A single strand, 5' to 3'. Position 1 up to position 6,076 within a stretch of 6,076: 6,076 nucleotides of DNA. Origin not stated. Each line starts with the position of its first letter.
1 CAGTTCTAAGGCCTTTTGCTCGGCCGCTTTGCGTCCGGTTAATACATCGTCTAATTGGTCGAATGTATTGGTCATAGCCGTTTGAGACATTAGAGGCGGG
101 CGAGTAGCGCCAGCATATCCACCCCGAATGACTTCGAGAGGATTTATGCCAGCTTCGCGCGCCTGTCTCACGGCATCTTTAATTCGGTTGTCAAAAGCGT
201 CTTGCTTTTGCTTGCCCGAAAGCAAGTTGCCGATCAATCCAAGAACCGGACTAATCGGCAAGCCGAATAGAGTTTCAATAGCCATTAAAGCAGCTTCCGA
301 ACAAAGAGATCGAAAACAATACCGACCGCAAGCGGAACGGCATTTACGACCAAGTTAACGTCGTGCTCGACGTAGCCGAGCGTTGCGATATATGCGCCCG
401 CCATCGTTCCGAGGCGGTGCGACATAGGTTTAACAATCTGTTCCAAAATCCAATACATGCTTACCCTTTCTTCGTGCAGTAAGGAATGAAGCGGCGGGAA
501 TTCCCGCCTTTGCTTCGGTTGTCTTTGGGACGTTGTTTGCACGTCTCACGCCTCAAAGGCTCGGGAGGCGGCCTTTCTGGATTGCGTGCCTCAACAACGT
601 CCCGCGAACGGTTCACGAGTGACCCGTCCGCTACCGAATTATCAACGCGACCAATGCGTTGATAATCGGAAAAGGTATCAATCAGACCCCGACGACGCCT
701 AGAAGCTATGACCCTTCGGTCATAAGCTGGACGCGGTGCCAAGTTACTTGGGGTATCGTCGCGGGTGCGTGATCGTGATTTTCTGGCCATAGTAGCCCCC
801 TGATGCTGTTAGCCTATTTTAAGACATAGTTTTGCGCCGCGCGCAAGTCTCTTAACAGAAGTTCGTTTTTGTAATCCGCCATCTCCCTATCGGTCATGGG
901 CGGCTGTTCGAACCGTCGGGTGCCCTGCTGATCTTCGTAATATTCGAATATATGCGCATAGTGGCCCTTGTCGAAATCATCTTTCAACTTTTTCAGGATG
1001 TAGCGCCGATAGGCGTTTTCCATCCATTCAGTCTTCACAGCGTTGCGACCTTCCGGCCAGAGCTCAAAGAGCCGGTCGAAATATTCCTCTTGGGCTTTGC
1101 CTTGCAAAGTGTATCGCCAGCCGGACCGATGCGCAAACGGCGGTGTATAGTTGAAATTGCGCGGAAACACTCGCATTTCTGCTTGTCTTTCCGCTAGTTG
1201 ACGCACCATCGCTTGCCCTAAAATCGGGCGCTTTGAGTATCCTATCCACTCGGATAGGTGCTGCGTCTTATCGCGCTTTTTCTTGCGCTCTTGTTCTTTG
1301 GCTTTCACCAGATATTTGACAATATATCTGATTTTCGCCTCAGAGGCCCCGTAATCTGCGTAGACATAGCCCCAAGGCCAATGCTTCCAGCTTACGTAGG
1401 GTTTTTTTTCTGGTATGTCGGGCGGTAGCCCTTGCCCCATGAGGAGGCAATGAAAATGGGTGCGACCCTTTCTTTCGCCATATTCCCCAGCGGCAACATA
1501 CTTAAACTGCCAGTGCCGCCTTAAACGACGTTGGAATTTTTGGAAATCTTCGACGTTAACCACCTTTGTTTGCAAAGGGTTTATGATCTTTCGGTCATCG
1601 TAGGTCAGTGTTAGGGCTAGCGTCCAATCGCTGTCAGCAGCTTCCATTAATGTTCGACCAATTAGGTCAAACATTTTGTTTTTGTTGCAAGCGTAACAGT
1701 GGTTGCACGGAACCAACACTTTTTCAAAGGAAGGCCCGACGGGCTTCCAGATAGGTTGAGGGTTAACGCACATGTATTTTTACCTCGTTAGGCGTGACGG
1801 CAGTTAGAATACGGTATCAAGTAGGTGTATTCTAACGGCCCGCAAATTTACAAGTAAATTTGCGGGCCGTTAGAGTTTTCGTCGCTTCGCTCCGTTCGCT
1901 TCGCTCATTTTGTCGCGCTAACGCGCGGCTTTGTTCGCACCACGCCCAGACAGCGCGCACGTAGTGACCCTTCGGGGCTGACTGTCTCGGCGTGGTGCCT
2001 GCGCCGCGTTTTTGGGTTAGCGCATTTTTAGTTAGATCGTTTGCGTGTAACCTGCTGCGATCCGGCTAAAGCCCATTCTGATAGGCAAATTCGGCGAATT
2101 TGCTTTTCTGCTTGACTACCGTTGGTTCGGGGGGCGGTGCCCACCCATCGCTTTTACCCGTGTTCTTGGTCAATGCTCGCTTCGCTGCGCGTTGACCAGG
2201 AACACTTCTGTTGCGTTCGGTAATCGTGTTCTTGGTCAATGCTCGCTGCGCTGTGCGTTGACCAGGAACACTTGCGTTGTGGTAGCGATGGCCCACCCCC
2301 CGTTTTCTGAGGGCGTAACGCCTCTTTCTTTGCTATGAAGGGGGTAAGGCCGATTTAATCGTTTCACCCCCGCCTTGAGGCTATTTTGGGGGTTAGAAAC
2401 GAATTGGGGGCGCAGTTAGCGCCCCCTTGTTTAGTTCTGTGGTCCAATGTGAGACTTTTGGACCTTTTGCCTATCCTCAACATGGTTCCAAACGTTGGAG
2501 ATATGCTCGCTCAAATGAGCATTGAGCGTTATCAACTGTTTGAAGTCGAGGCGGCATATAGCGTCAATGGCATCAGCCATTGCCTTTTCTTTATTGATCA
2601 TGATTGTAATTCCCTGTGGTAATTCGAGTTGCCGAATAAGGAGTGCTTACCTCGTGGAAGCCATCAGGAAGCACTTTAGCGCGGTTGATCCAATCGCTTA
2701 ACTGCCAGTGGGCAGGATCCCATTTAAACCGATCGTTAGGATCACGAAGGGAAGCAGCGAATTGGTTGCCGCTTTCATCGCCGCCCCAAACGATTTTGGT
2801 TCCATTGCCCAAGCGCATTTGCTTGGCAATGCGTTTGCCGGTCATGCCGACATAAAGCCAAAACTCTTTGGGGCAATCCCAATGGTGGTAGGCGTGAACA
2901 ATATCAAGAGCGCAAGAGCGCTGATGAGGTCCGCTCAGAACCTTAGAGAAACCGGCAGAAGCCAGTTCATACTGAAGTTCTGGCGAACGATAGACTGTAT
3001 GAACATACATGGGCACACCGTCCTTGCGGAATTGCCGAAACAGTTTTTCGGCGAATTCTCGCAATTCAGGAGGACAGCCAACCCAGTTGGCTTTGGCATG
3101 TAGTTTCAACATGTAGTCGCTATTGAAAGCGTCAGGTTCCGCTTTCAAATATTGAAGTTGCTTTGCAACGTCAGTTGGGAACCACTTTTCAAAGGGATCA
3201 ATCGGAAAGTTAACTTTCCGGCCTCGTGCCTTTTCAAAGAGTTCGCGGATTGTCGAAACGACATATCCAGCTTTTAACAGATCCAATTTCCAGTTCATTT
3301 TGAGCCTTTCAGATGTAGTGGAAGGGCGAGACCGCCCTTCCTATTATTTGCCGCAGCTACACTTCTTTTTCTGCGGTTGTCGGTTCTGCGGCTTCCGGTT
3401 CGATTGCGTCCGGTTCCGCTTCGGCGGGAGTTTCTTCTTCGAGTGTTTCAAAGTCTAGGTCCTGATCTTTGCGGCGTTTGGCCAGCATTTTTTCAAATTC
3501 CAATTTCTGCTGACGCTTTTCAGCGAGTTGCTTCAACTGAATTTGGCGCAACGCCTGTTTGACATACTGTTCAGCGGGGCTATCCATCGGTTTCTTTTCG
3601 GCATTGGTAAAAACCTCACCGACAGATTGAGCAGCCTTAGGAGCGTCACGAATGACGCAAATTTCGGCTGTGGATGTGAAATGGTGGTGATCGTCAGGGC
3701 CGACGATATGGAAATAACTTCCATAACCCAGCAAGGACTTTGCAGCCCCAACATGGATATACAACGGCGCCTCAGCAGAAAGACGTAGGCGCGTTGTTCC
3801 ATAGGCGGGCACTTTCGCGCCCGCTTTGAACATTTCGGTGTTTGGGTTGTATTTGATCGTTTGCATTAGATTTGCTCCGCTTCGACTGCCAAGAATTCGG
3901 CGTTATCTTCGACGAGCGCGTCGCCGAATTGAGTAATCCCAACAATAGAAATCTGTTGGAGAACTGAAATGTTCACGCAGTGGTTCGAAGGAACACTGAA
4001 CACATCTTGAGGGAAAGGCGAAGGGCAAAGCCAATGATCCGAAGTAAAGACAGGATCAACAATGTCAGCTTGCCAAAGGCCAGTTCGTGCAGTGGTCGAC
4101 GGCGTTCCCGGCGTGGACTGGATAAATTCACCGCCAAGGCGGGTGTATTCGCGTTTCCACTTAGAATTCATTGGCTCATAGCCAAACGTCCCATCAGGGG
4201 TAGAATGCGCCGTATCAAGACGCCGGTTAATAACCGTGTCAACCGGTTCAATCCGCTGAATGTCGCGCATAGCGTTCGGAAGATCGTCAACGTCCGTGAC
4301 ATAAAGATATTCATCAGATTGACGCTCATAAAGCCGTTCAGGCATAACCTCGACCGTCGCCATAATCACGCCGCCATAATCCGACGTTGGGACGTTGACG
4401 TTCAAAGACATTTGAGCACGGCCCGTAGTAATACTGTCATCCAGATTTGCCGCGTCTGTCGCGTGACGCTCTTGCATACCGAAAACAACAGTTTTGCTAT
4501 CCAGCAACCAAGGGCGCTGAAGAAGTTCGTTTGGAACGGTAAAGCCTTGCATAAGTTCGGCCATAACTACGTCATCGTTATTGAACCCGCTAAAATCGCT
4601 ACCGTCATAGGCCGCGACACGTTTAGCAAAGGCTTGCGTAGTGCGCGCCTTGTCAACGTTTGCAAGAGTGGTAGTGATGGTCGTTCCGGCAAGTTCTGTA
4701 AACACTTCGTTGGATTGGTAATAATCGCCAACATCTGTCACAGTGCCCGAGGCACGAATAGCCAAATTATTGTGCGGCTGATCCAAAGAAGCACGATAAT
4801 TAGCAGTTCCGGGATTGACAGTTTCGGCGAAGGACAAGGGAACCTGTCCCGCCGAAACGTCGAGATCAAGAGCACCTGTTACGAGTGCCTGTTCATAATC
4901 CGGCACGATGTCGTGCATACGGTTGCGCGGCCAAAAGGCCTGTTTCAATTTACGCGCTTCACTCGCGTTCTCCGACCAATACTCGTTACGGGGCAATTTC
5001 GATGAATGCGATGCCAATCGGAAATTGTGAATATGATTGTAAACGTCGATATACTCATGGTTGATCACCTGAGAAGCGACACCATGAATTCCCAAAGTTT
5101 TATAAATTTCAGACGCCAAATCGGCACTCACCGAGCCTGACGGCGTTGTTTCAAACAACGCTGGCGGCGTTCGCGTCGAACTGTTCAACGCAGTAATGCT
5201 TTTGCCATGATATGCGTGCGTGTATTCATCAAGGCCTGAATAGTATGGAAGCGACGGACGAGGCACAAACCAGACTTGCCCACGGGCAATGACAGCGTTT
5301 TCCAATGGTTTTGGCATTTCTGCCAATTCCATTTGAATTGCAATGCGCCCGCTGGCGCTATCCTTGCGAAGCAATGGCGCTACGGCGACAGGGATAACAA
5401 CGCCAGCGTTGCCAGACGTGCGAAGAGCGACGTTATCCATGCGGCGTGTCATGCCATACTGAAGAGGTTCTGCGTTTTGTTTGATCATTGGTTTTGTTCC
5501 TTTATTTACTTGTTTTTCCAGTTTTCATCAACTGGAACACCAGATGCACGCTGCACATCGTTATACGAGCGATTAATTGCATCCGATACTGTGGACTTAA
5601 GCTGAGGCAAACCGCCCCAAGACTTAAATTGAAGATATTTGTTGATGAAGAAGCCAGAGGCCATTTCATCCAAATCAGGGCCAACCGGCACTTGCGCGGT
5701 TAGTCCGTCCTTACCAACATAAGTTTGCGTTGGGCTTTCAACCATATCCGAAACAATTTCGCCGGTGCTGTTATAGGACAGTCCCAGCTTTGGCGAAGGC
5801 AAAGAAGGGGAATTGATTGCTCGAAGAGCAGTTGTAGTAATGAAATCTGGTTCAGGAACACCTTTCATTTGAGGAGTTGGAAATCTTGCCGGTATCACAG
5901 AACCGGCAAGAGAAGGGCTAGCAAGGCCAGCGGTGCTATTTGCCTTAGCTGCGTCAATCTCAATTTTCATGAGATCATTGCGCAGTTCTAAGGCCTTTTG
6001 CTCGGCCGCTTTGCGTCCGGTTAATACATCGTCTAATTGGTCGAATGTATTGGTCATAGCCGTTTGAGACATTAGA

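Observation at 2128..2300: Two tandem 66-nt hairpin units inside a closing stem: a cruciform module of about 170 nt in a 6-kb genome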

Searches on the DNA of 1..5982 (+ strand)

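Call 9: search_dna_similar(query=window:1-5982:+, collection=phages, mode=distant)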
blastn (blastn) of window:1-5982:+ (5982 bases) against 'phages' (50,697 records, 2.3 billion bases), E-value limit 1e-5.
Records with a match: 2; places in all: 2; records where one place covers at least 80% of the query: 0.
Best place of each record, by identity: 60-80% 2.
By first word of the organism name: Flyfo 1; Rattus 1.
By host as written in the record: Pteropus tonganus 1; Rattus norvegicus 1.
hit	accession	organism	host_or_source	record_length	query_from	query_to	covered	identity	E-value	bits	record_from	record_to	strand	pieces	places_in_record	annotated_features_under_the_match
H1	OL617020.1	Flyfo microvirus Tbat2_93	Pteropus tonganus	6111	4107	4659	9%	64.3%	8e-18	100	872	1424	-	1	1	major capsid protein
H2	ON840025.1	Rattus norvegicus microvirus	Rattus norvegicus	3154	4125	4659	9%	63.4%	1e-8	71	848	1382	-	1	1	major capsid protein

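Call 38: search_dna_similar(query=window:2140-2295:+, collection=plasmids, mode=distant, max_evalue=10, max_rows=20)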
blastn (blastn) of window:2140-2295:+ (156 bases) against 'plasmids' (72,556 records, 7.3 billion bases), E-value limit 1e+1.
Records with a match: 24; places in all: 24; records where one place covers at least 80% of the query: 0.
Best place of each record, by identity: 80-90% 24.
By first word of the organism name: Aeromonas 24.
By predicted mobility (MOB-suite, as given by PLSDB): conjugative 24.
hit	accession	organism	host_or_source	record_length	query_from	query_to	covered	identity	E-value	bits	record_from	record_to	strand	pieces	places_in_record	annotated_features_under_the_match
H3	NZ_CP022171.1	Aeromonas salmonicida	Atlantic salmon,The RAS Atlantic Salmon ...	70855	117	152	23%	86.1%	4e-1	42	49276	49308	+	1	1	trbB: type-F conjugative transfer system pilin assembly thiol-disulfide ...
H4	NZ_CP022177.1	Aeromonas salmonicida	Atlantic salmon,The RAS Atlantic Salmon ...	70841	117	152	23%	86.1%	4e-1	42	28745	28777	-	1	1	trbB: type-F conjugative transfer system pilin assembly thiol-disulfide ...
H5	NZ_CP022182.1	Aeromonas salmonicida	Atlantic salmon,The RAS Atlantic Salmon ...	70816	117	152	23%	86.1%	4e-1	42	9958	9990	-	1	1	trbB: type-F conjugative transfer system pilin assembly thiol-disulfide ...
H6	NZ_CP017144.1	Aeromonas salmonicida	Sebastes schlegelii,isolated bacteria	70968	117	152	23%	86.1%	4e-1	42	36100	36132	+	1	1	trbB: type-F conjugative transfer system pilin assembly thiol-disulfide ...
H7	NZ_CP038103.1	Aeromonas salmonicida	Salvelinus fontinalis,whole organism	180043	117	152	23%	86.1%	4e-1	42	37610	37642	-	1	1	trbB: type-F conjugative transfer system pilin assembly thiol-disulfide ...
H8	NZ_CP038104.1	Aeromonas salmonicida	Salvelinus fontinalis,whole organism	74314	117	152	23%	86.1%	4e-1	42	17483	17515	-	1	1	trbB: type-F conjugative transfer system pilin assembly thiol-disulfide ...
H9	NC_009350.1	Aeromonas salmonicida subsp. salmonicida A449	-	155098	117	152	23%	86.1%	4e-1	42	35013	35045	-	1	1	trbB: type-F conjugative transfer system pilin assembly thiol-disulfide ...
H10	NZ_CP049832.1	Aeromonas salmonicida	Turbo,whole organism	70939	117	152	23%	86.1%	4e-1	42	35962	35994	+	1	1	trbB: type-F conjugative transfer system pilin assembly thiol-disulfide ...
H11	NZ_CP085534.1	Aeromonas salmonicida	Brook charr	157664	117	152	23%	86.1%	4e-1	42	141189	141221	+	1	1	trbB: type-F conjugative transfer system pilin assembly thiol-disulfide ...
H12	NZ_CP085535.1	Aeromonas salmonicida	Brook charr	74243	117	152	23%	86.1%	4e-1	42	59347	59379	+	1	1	trbB: type-F conjugative transfer system pilin assembly thiol-disulfide ...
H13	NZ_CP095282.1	Aeromonas hydrophila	Homo sapiens,ascites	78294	117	152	23%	86.1%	4e-1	42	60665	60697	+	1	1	trbB: type-F conjugative transfer system pilin assembly thiol-disulfide ...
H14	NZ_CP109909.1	Aeromonas salmonicida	cell culturel,Aeromonas salmonicida ...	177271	117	152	23%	86.1%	4e-1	42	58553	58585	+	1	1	trbB: type-F conjugative transfer system pilin assembly thiol-disulfide ...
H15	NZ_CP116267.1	Aeromonas salmonicida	Fish,Bacteria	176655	117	152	23%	86.1%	4e-1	42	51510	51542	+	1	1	trbB: type-F conjugative transfer system pilin assembly thiol-disulfide ...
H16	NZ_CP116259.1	Aeromonas salmonicida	Fish,Bacteria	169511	117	152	23%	86.1%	4e-1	42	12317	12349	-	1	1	trbB: type-F conjugative transfer system pilin assembly thiol-disulfide ...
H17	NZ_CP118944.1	Aeromonas hydrophila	Homo sapiens,cell culture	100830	117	152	23%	86.1%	4e-1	42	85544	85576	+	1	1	trbB: type-F conjugative transfer system pilin assembly thiol-disulfide ...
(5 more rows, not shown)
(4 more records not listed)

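Call 39: search_dna_similar(query=window:1774-2440:+, collection=phages, mode=distant, max_evalue=1, max_rows=20)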
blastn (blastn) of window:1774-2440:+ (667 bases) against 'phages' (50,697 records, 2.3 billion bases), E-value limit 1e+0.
Records with a match: 3; places in all: 4; records where one place covers at least 80% of the query: 0.
Best place of each record, by identity: 90-95% 3.
By first word of the organism name: Gordonia 2; Rhodococcus 1.
By host as written in the record: Gordonia terrae 3612 2; Rhodococcus equi NRRL B-16538 1.
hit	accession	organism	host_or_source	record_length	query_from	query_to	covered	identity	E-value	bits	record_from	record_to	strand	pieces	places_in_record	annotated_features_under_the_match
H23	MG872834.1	Gordonia phage Confidence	Gordonia terrae 3612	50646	206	235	4%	90.0%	7e-1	42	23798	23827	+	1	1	27: hypothetical protein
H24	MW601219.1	Gordonia phage BeeGee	Gordonia terrae 3612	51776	206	235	4%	90.0%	7e-1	42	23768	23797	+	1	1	27: hypothetical protein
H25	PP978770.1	Rhodococcus phage Francesca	Rhodococcus equi NRRL B-16538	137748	616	643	4%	92.9%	2e-1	43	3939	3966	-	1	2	6: Lsr2-like DNA bridging protein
